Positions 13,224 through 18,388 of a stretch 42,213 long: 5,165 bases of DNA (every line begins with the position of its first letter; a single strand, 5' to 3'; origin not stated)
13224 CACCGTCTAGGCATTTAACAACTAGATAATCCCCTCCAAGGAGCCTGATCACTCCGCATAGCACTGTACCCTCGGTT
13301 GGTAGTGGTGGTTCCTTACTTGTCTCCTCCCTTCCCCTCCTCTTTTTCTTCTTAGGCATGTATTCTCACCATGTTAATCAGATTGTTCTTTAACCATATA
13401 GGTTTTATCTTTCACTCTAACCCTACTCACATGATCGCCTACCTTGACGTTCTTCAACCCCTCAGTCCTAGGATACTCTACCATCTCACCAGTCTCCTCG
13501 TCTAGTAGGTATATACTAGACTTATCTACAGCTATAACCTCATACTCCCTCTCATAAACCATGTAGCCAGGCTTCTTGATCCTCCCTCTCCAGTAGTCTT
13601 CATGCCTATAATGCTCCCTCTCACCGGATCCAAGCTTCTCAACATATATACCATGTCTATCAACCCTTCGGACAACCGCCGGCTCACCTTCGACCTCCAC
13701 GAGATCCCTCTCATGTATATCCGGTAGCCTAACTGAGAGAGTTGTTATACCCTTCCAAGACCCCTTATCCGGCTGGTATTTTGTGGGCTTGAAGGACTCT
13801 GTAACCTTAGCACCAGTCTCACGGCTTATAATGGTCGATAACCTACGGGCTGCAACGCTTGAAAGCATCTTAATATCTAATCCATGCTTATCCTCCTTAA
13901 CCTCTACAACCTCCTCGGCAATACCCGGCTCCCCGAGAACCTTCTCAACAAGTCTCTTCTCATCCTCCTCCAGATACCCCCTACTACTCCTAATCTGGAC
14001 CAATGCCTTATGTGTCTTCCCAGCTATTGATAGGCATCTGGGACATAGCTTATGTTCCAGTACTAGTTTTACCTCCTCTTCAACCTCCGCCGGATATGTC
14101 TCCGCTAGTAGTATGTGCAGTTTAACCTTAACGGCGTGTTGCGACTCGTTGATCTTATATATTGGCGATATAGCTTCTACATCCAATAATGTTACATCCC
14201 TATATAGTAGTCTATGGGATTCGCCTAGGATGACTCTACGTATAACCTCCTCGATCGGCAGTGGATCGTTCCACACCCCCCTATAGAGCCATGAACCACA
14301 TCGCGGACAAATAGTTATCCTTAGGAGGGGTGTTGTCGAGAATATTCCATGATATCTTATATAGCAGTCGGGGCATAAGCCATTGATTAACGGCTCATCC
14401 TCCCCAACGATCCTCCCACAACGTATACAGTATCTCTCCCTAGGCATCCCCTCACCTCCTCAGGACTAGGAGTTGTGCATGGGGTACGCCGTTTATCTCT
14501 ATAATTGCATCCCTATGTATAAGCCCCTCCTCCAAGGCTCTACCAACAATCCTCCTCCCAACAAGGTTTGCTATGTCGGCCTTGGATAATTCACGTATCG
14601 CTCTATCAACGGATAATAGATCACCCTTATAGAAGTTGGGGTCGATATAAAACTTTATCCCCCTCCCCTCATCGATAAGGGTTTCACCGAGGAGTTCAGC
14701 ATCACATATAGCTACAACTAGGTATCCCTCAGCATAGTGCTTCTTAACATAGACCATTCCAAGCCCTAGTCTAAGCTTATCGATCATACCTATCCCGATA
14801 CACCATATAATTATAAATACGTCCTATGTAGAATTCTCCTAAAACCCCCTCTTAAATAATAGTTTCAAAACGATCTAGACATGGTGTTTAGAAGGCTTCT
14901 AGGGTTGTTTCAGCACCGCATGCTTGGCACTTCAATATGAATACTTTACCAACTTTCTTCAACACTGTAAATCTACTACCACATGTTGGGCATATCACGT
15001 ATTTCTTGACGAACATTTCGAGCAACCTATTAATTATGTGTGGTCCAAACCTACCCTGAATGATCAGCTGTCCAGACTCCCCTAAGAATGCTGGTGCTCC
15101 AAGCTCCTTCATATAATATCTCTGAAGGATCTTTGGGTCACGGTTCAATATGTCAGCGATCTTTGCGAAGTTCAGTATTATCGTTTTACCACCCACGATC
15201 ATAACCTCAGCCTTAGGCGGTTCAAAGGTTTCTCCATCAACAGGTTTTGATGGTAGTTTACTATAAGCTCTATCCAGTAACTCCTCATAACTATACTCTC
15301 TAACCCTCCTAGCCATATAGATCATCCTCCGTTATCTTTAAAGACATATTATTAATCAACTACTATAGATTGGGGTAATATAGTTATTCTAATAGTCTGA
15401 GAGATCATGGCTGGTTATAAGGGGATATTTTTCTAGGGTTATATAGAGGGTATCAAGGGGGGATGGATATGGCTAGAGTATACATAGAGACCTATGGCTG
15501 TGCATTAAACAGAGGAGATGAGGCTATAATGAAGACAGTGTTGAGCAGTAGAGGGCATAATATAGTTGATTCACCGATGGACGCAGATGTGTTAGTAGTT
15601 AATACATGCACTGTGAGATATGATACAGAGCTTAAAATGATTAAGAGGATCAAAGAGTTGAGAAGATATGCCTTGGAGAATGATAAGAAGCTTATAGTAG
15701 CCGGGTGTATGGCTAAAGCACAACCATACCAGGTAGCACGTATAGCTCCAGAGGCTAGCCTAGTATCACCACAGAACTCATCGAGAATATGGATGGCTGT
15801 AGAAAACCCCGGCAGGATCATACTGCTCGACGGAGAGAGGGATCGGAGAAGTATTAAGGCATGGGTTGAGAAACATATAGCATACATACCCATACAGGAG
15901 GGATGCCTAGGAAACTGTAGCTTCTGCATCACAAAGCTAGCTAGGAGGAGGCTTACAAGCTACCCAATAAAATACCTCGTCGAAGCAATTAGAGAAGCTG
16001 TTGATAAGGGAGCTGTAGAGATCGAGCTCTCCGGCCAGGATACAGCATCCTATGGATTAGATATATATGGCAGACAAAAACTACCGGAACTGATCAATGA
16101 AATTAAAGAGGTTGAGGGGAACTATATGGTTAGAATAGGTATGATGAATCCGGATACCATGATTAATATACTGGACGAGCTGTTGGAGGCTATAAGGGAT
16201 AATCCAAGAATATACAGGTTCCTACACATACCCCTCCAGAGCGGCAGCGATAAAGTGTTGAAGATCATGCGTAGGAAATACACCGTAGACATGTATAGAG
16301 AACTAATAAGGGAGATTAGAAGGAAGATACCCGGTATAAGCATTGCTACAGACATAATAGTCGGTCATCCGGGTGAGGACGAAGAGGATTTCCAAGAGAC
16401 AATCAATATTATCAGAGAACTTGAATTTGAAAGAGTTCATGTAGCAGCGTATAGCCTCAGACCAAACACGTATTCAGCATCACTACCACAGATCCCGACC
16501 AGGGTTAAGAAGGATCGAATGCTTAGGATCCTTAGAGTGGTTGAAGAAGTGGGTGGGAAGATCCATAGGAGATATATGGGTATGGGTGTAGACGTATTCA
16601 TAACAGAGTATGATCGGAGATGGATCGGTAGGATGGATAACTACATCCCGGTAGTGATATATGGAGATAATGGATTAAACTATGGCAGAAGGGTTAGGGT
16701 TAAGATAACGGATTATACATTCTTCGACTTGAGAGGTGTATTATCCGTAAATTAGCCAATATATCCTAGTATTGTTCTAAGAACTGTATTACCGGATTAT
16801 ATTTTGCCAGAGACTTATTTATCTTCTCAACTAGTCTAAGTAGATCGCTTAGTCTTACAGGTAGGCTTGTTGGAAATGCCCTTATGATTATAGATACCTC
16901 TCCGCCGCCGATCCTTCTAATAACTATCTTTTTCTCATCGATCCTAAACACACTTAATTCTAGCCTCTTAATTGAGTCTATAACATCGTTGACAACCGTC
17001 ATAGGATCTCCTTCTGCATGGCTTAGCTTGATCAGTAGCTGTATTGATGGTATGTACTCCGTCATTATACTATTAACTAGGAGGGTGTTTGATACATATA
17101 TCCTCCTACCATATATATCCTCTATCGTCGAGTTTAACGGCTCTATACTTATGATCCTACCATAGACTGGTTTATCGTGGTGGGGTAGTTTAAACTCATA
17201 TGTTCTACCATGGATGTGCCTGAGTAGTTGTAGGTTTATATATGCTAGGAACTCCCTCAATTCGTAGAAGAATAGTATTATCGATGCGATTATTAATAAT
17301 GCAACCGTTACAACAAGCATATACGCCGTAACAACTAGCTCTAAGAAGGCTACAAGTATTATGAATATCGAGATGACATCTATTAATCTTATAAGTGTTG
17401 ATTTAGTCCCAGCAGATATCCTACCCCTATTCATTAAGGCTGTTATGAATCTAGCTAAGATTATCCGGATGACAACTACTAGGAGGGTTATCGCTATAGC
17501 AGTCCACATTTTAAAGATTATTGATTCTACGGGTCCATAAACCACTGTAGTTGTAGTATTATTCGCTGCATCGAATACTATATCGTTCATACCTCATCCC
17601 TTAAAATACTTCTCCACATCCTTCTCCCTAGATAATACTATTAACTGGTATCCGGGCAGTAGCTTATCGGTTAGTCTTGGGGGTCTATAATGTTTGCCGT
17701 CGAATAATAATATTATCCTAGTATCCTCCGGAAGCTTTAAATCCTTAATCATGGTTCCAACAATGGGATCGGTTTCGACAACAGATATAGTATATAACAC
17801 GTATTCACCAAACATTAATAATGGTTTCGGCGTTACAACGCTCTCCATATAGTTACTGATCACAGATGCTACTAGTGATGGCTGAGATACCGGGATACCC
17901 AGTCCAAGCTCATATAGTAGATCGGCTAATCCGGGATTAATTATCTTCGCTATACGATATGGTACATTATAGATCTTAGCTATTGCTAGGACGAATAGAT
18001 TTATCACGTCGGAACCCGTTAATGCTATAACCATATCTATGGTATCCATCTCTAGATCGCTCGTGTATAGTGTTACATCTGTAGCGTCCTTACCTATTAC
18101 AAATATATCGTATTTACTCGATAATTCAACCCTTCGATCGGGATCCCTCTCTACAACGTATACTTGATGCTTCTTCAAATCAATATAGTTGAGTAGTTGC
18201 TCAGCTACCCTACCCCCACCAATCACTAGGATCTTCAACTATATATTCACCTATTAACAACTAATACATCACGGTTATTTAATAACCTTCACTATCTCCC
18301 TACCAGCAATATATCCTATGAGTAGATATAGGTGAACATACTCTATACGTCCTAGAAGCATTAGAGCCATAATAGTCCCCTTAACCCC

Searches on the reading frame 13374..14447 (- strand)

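Call 18: search_protein_families(library=pfam, proteins=[window:13374-14447:-], max_evalue=0.01)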
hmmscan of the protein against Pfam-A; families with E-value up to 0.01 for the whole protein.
window:13374-14447:- (357 aa): 1 family
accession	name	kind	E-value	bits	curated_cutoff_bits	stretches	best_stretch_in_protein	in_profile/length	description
PF04981.18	NMD3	-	1.4e-41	143.1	24.9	1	7-241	1-243/243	NMD3 family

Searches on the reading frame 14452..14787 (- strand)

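Call 18: search_protein_families(library=pfam, proteins=[window:14452-14787:-], max_evalue=0.01)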
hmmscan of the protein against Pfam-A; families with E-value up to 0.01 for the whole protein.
window:14452-14787:- (111 aa): 1 family
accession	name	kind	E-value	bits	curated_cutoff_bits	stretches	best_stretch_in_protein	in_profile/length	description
PF04242.18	DUF424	-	2.9e-23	82.4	25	1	23-108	8-91/92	Protein of unknown function (DUF424)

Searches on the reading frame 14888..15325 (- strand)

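Call 18: search_protein_families(library=pfam, proteins=[window:14888-15325:-], max_evalue=0.01)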
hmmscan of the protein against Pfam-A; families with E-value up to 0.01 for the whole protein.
window:14888-15325:- (145 aa): 4 families
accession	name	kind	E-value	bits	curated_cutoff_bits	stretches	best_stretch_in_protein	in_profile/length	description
PF01873.23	eIF-5_eIF-2B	-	2.6e-31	108.4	27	1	31-138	8-116/117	Domain found in IF2B/IF5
PF09723.15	Zn_ribbon_8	-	0.00097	19.5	34.4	1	112-140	8-36/41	Zinc ribbon domain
PF21344.3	Zn_ribbon_LysW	-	0.0012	18.9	27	1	111-139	2-30/46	Alpha-aminoadipate carrier protein LysW-like, globular domain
PF12760.12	Zn_ribbon_IS1595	-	0.0052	17.2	25.4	1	103-138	12-45/46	Transposase zinc-ribbon domain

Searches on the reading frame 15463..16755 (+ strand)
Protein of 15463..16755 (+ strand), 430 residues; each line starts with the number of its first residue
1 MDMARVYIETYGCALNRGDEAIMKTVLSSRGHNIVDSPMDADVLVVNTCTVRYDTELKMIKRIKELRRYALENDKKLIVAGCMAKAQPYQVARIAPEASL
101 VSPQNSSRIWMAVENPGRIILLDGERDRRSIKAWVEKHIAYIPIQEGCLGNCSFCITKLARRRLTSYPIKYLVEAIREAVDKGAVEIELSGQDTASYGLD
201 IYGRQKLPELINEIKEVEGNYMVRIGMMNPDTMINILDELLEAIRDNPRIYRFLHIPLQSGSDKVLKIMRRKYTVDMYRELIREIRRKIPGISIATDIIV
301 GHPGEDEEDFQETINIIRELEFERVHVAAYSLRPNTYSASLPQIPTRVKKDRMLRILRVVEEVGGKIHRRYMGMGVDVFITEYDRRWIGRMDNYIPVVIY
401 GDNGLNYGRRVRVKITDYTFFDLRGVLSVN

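Call 18: search_protein_families(library=pfam, proteins=[window:15463-16755:+], max_evalue=0.01)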
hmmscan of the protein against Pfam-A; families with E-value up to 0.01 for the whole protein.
window:15463-16755:+ (430 aa): 3 families
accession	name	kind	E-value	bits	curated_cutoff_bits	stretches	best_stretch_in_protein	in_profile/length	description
PF04055.27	Radical_SAM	-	4.5e-27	95.7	29.5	1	142-315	1-164/166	Radical SAM superfamily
PF00919.26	UPF0004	-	1.3e-25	89.7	27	1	5-101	1-96/98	Uncharacterized protein family UPF0004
PF01938.26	TRAM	-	8.5e-07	29.2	21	1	382-426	14-59/61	TRAM domain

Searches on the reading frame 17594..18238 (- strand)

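Call 6: search_protein_families(library=pfam, proteins=[window:17594-18238:-], max_evalue=0.01)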
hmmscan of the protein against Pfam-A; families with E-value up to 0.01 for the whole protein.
window:17594-18238:- (214 aa): 5 families
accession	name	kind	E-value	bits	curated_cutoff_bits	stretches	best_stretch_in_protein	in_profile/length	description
PF02254.24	TrkA_N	-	2.9e-16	60.2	23.8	1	3-113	1-110/116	TrkA-N domain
PF02080.26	TrkA_C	-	1.6e-10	41.2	27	1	149-211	2-66/71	TrkA-C domain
PF13241.12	NAD_binding_7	-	4.1e-05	24.5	22.1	1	2-97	9-92/104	Putative NAD(P)-binding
PF03807.23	F420_oxidored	-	0.00018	22.5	21.6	1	2-53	1-54/94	NADP oxidoreductase coenzyme F420-dependent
PF01488.26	Shikimate_DH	-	0.0023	18.4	24.3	1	2-76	14-85/138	Shikimate / quinate 5-dehydrogenase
